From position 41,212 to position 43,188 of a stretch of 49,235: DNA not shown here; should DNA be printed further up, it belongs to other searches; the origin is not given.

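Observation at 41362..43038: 558-aa coiled-coil protein I cannot place in a family, with a repeated YxPxY...EG beta-module at both ends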

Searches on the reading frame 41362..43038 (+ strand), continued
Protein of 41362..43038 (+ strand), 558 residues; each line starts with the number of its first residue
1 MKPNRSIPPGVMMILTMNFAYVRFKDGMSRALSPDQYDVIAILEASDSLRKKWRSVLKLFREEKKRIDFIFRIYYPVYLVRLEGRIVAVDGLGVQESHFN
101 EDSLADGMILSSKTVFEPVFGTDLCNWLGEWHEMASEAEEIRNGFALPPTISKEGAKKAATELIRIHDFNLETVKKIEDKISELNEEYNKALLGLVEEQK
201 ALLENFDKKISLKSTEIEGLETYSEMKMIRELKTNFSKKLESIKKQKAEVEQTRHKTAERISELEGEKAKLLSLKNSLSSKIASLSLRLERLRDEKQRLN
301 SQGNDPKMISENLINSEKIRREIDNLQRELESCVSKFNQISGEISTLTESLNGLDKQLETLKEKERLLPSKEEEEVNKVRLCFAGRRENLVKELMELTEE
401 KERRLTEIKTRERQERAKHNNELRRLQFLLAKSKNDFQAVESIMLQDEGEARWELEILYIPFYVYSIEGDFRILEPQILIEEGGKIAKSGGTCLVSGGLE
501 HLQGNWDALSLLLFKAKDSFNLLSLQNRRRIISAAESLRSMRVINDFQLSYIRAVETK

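Call 50: find_encoding_contigs(protein=P0020, flank=8000, max_places=2)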
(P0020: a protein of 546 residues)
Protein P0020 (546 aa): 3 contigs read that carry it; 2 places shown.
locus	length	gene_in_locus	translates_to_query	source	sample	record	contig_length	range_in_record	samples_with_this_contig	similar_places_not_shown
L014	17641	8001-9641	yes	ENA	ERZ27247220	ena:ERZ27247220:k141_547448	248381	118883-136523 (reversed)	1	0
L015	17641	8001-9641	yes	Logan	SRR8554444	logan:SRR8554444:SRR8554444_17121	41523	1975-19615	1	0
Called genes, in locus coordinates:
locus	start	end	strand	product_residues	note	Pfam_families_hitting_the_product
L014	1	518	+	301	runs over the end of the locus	PF01063:Aminotran_4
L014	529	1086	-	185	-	PF02778:tRNA_int_endo_N, PF01974:tRNA_int_endo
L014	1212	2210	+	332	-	PF03706:LPG_synthase_TM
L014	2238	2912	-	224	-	PF01865:PhoU_div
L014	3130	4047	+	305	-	PF00070:Pyr_redox (faint), PF00890:FAD_binding_2 (weak), PF01266:DAO (weak), PF01946:Thi4 (weak), PF07992:Pyr_redox_2, PF12831:FAD_oxidored, PF13450:NAD_binding_8 (weak), PF13738:Pyr_redox_3, +3 more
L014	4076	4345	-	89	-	-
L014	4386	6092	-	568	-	PF00587:tRNA-synt_2b (weak), PF03129:HGTP_anticodon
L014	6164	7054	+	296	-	PF00491:Arginase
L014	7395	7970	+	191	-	PF01022:HTH_5, PF12840:HTH_20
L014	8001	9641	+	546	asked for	-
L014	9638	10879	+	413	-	PF00982:Glyco_transf_20, PF08323:Glyco_transf_5 (weak), PF13439:Glyco_transf_4, PF13579:Glyco_trans_4_4, PF21269:TreT_GT1 (weak), PF20706:GT4-conflict (weak), PF00534:Glycos_transf_1, PF13692:Glyco_trans_1_4, +1 more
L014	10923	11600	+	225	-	PF08282:Hydrolase_3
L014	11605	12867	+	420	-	PF00368:HMG-CoA_red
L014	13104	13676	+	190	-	PF13023:HD_3, PF12917:YfbR-like, PF01966:HD (weak)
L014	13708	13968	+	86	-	PF27275:MJ0093 (weak)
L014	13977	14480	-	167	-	-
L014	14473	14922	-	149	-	PF09885:DUF2112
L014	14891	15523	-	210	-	PF04609:MCR_C (weak)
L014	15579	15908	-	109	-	PF02505:MCR_D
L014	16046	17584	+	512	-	PF26548:DUF8179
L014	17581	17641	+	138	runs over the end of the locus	PF09875:DUF2102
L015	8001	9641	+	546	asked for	-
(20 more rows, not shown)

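Call 51: find_encoding_contigs(protein=P0123, flank=8000, max_places=1)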
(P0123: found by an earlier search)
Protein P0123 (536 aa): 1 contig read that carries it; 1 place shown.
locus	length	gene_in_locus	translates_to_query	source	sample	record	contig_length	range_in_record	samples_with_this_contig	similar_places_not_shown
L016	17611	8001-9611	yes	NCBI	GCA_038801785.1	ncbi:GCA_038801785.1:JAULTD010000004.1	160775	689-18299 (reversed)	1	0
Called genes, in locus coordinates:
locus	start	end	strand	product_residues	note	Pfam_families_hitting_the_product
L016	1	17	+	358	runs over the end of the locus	PF03706:LPG_synthase_TM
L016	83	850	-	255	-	PF01865:PhoU_div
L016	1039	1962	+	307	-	PF00890:FAD_binding_2, PF01266:DAO (weak), PF01946:Thi4 (weak), PF03486:HI0933_like (weak), PF07992:Pyr_redox_2, PF12831:FAD_oxidored (weak), PF13450:NAD_binding_8 (weak), PF13738:Pyr_redox_3, +1 more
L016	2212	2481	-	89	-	-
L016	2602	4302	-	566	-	PF00587:tRNA-synt_2b (faint), PF03129:HGTP_anticodon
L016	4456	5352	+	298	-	PF00491:Arginase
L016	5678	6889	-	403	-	PF21269:TreT_GT1, PF20706:GT4-conflict (weak), PF00534:Glycos_transf_1, PF13692:Glyco_trans_1_4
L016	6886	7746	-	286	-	PF00571:CBS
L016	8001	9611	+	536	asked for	-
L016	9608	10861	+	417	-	PF08323:Glyco_transf_5, PF13439:Glyco_transf_4, PF00982:Glyco_transf_20, PF13579:Glyco_trans_4_4, PF21269:TreT_GT1 (faint), PF20706:GT4-conflict, PF00534:Glycos_transf_1, PF13692:Glyco_trans_1_4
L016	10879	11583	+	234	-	PF05116:S6PP (faint), PF08282:Hydrolase_3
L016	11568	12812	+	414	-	PF00368:HMG-CoA_red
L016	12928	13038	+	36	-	-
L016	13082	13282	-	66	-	PF12837:Fer4_6 (weak), PF00037:Fer4 (weak), PF13459:Fer4_15, PF13370:Fer4_13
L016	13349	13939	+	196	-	PF12917:YfbR-like, PF13023:HD_3, PF01966:HD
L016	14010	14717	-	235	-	-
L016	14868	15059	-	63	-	-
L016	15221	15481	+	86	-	-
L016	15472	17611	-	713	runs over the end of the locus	PF02518:HATPase_c (weak), PF09239:Topo-VIb_trans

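Call 52: find_encoding_contigs(protein=P0119, flank=8000, max_places=1)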
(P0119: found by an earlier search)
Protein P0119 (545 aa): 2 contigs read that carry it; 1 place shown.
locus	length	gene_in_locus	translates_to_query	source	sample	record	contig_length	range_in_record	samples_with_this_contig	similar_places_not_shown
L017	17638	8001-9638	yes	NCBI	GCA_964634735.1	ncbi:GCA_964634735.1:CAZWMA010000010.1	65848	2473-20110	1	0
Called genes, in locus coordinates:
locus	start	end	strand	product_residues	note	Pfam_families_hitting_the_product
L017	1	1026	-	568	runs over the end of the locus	PF03129:HGTP_anticodon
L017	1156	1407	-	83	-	-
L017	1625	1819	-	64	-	PF18929:DUF5678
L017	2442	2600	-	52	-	-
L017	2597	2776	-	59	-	-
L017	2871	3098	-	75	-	-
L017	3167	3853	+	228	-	-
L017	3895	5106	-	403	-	PF00589:Phage_integrase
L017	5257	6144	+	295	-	PF00491:Arginase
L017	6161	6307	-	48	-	PF18439:zf_UBZ (faint), PF03604:Zn_ribbon_RPAB4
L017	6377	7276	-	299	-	PF00924:MS_channel_2nd, PF21082:MS_channel_3rd (faint)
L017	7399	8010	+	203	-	PF02002:TFIIE_alpha (faint), PF12840:HTH_20, PF01022:HTH_5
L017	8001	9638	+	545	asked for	-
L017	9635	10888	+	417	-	PF08323:Glyco_transf_5 (weak), PF13439:Glyco_transf_4, PF00982:Glyco_transf_20, PF13579:Glyco_trans_4_4 (faint), PF20706:GT4-conflict, PF00534:Glycos_transf_1, PF13692:Glyco_trans_1_4, PF13524:Glyco_trans_1_2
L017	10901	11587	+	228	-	PF08282:Hydrolase_3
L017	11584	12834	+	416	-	PF00368:HMG-CoA_red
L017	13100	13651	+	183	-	PF12917:YfbR-like, PF13023:HD_3, PF01966:HD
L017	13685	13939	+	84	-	-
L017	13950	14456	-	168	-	-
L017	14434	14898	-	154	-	PF09885:DUF2112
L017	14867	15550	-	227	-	PF04609:MCR_C (weak)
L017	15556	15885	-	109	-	PF02505:MCR_D (faint)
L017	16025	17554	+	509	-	PF26548:DUF8179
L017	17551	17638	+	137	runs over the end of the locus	PF09875:DUF2102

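Call 53: find_encoding_contigs(protein=P0117, flank=8000, max_places=1)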
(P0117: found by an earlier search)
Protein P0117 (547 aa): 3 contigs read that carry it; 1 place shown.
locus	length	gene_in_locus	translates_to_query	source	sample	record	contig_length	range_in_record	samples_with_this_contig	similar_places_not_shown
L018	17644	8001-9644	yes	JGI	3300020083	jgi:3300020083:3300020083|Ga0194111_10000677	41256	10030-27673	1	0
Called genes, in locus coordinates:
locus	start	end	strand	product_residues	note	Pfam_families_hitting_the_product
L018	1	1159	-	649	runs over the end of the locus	PF05833:NFACT_N, PF05670:NFACT-R_1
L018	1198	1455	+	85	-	PF07019:EMC6 (weak)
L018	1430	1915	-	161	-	-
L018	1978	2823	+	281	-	PF05681:Fumerase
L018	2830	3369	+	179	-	PF05683:Fumerase_C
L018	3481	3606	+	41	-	-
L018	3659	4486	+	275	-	-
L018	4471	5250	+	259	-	PF08843:AbiEii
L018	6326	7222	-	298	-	PF00924:MS_channel_2nd, PF21082:MS_channel_3rd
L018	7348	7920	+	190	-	PF12840:HTH_20, PF01022:HTH_5, PF13412:HTH_24 (weak), PF21476:PF0610-like_N (faint)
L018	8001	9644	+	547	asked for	-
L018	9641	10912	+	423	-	PF08323:Glyco_transf_5 (weak), PF13439:Glyco_transf_4, PF00982:Glyco_transf_20, PF13579:Glyco_trans_4_4, PF21269:TreT_GT1 (weak), PF20706:GT4-conflict, PF00534:Glycos_transf_1, PF13692:Glyco_trans_1_4, +1 more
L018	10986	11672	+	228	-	PF08282:Hydrolase_3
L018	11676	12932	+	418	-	PF00368:HMG-CoA_red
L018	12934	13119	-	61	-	PF12797:Fer4_2 (weak), PF12838:Fer4_7 (faint), PF00037:Fer4, PF12837:Fer4_6 (weak), PF14697:Fer4_21 (weak), PF13370:Fer4_13, PF13459:Fer4_15 (weak)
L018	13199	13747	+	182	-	PF12917:YfbR-like, PF13023:HD_3, PF01966:HD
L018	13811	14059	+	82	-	PF27275:MJ0093 (weak)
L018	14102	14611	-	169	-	-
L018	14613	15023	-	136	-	PF09885:DUF2112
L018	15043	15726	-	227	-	PF04609:MCR_C (weak)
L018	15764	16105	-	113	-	PF02505:MCR_D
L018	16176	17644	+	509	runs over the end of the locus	PF26548:DUF8179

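Call 72: predict_structure(alignment_id=A5)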
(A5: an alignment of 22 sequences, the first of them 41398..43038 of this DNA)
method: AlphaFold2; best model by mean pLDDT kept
length: 546 residues; sequences in the alignment: 22
mean_pLDDT: 87.0   pTM: 0.61
mean pLDDT of the five models: 87.0, 86.0, 85.4, 85.2, 83.8
residues with pLDDT >= 90: 279; 70-90: 223; 50-70: 40; < 50: 4
segments of 3 or more residues with pLDDT < 50: none
pLDDT, mean of each block of 10 residues (from residue 1): 87 86 92 80 59 80 93 92 91 90 91 79 79 90 96 96 97 97 97 95 87 90 93 92 90 87 84 80 63 60 79 85 88 91 92 92 92 92 95 97 97 97 94 79 91 89 85 65 82 86 84 89 92 87 63
secondary structure, 60 per line:
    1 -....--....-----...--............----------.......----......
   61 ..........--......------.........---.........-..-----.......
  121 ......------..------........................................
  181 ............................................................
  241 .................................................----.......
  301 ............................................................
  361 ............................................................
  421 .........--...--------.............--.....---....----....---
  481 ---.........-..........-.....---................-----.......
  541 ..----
elements in order: E2-5 E8-11 E17-19 H22-33 H44-50 E55-70 E73-78 E85-93 E97-105 H114-122 E123-126 H141-289 H294-429 E432-434 E443-455 E458-462 E466-469 E474-477 H484-492 H494-503 H505-508 H513-528 H534-542
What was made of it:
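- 41398..41817 (+): N-terminal head domain (residues 13-152), mainly beta with three helices. It ends in the conserved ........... motif. AF2 model 2 gives pLDDT about 80-93 here (call 72).
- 42685..43035 (+): C-terminal head domain (residues 442-558): a beta-hairpin plus short strands, followed by a helical bundle. AF2 model 2 (call 72).
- AF2 with a 22-sequence alignment gives pLDDT 87, helices 153-301 and 306-441, and heads at pLDDT 80-93 (call 72). A long rigid hairpin with a small head is typical of structural proteins (call 72). The overall architecture is the same: N half-head, antiparallel coil, C half-head (call 72). The predicted C head has no alternating beta-alpha core (call 72).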
